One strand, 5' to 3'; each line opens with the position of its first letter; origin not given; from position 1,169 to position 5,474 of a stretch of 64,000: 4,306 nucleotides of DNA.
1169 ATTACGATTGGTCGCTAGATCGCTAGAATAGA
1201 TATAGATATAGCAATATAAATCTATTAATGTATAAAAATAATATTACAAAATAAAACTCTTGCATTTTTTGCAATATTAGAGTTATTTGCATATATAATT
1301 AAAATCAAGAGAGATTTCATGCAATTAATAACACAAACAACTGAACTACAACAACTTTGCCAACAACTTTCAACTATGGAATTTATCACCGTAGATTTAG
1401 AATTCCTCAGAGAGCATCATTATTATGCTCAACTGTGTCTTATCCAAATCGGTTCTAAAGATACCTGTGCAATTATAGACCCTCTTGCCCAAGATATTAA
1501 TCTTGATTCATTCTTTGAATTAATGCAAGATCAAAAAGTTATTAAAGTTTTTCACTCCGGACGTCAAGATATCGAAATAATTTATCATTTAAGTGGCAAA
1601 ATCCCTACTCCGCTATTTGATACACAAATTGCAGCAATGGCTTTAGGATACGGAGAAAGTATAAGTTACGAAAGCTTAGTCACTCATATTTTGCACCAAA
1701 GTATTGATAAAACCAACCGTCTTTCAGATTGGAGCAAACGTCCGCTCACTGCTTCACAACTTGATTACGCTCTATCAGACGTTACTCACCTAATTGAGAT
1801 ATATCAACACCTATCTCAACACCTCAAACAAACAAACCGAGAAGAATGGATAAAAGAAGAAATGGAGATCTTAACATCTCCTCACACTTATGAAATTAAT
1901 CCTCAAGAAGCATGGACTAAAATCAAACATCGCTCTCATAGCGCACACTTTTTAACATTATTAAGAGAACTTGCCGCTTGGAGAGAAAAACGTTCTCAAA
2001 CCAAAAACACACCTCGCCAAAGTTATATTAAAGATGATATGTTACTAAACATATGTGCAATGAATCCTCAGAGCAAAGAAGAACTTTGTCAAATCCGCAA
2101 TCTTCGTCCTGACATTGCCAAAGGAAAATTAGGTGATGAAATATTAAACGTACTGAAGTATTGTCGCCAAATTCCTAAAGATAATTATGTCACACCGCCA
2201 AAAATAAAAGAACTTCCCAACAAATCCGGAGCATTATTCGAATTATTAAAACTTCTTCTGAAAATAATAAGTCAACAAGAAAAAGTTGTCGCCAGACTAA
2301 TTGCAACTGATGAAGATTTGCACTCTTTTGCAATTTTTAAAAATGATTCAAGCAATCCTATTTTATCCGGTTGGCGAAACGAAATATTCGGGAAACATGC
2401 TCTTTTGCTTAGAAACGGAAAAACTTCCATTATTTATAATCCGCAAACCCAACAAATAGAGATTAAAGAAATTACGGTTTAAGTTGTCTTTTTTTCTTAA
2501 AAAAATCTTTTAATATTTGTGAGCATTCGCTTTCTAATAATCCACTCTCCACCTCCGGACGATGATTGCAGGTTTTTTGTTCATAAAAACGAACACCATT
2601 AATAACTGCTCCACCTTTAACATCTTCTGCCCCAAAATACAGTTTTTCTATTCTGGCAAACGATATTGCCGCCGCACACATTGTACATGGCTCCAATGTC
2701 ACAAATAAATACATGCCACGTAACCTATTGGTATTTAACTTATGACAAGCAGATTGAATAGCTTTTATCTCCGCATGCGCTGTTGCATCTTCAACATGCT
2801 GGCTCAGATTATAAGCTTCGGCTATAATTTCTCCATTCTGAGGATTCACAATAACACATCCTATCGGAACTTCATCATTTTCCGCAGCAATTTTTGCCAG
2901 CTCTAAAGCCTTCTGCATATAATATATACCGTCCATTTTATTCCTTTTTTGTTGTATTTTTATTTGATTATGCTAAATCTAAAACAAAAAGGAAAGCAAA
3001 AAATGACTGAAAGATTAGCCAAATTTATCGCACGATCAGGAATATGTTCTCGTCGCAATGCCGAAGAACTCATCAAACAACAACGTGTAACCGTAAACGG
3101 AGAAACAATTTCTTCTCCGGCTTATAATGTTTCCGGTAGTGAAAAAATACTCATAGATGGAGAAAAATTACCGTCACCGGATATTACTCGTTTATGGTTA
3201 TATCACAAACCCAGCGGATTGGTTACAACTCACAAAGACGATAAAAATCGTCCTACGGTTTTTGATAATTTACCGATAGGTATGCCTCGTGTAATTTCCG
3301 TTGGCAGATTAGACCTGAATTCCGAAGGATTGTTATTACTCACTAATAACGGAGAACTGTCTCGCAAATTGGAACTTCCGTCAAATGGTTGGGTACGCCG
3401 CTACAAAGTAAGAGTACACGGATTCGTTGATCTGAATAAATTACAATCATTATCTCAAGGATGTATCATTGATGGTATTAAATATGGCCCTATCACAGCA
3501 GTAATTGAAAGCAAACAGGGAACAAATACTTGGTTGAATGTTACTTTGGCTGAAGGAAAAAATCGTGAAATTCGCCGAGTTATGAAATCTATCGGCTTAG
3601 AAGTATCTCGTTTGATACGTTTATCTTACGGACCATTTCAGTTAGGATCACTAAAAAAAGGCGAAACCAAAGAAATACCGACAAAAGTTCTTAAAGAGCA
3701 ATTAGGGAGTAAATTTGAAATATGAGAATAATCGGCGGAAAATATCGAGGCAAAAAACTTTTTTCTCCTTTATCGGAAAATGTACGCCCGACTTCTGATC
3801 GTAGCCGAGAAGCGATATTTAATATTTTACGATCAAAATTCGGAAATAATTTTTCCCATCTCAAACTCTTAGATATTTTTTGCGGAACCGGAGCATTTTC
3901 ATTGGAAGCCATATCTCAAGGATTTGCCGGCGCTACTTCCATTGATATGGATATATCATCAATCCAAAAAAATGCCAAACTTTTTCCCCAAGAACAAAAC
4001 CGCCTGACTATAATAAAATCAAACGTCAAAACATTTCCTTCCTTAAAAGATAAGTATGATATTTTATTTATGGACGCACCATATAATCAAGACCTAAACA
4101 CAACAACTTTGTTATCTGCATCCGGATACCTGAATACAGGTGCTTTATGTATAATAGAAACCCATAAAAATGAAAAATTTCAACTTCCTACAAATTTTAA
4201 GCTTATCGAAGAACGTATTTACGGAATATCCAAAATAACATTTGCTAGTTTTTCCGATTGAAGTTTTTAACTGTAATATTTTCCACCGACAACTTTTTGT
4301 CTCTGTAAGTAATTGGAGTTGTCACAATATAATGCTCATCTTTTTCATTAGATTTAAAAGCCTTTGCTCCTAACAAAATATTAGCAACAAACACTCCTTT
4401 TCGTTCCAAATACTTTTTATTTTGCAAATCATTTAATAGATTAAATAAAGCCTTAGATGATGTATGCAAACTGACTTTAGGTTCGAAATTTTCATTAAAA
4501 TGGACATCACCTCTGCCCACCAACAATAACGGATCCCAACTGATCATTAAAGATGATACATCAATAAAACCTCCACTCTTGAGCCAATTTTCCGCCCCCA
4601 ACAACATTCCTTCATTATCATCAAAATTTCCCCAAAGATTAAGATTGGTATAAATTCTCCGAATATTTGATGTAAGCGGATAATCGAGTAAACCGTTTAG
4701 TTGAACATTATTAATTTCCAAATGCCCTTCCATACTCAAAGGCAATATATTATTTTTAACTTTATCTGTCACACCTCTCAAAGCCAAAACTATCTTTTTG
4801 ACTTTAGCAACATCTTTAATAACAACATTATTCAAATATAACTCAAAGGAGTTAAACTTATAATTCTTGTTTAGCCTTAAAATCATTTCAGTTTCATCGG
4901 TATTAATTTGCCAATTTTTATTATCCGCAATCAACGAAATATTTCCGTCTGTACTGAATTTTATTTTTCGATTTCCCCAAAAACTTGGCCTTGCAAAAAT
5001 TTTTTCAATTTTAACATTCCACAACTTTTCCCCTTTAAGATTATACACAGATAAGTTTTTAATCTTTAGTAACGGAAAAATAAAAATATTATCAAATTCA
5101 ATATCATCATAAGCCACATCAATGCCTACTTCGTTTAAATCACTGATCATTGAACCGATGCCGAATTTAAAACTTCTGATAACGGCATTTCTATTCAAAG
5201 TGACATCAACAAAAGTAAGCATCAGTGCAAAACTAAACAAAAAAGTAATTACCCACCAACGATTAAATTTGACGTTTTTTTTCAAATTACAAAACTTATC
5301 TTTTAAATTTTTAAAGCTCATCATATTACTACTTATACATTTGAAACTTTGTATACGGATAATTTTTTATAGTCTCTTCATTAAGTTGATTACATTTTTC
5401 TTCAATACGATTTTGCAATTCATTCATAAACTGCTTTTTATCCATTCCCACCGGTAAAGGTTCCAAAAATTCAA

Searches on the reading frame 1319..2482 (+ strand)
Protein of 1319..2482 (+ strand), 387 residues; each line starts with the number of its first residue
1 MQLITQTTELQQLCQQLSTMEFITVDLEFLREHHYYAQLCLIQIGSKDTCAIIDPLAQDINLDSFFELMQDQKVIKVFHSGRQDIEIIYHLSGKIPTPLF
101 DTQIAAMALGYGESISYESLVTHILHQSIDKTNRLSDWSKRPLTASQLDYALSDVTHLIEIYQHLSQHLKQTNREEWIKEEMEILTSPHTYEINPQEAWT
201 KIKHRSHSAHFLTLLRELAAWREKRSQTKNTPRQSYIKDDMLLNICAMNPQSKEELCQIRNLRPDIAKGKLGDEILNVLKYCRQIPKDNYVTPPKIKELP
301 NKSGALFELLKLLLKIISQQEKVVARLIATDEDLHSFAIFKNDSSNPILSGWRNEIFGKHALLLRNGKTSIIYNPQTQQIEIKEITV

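Call 71: find_encoding_contigs(protein=window:1319-2482:+, flank=10000, max_places=1)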
Protein window:1319-2482:+ (387 aa): 6 contigs read that carry it; 1 place shown.
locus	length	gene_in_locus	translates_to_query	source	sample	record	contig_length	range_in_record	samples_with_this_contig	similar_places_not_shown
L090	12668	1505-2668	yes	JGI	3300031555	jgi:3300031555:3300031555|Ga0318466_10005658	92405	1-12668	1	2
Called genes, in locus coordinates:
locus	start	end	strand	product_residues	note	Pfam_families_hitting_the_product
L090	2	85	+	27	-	?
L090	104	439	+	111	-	-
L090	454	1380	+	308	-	PF03382:DUF285, PF13306:LRR_5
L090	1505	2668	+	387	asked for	PF01612:DNA_pol_A_exo1, PF00570:HRDC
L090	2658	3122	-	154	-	PF00383:dCMP_cyt_deam_1, PF14437:MafB19-deam, PF14439:Bd3614-deam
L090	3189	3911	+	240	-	PF01479:S4, PF00849:PseudoU_synth_2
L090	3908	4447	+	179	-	PF03602:Cons_hypoth95, PF13847:Methyltransf_31, PF13649:Methyltransf_25 (faint)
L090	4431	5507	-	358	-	-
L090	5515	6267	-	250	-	PF01553:Acyltransferase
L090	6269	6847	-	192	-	PF02698:DUF218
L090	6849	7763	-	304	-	PF02687:FtsX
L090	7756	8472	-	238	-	PF00005:ABC_tran, PF13304:AAA_21 (faint)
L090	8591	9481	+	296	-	PF13717:Zn_ribbon_4, PF13719:Zn_ribbon_5 (weak)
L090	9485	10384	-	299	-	PF00348:polyprenyl_synt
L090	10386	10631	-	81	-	PF02609:Exonuc_VII_S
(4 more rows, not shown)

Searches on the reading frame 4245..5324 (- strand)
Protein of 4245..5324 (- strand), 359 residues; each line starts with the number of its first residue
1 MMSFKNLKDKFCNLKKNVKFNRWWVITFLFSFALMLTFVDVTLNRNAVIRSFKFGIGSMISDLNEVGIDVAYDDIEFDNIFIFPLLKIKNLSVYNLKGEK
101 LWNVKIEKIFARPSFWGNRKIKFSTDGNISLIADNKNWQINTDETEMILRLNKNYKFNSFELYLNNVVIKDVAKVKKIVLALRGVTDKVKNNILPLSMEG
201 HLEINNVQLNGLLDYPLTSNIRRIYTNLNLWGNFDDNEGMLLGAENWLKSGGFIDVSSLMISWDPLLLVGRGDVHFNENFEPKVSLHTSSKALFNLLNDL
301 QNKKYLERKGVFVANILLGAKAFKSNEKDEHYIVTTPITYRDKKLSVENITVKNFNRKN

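Call 83: search_protein_families(library=pfam, proteins=[window:4245-5324:-], max_evalue=0.01)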
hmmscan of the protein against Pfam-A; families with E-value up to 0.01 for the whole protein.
window:4245-5324:- (359 aa): 1 family
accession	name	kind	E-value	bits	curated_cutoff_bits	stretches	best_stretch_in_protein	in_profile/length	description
PF09898.14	DUF2125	-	0.00012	22.2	24.2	1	239-342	204-305/319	Uncharacterized protein conserved in bacteria (DUF2125)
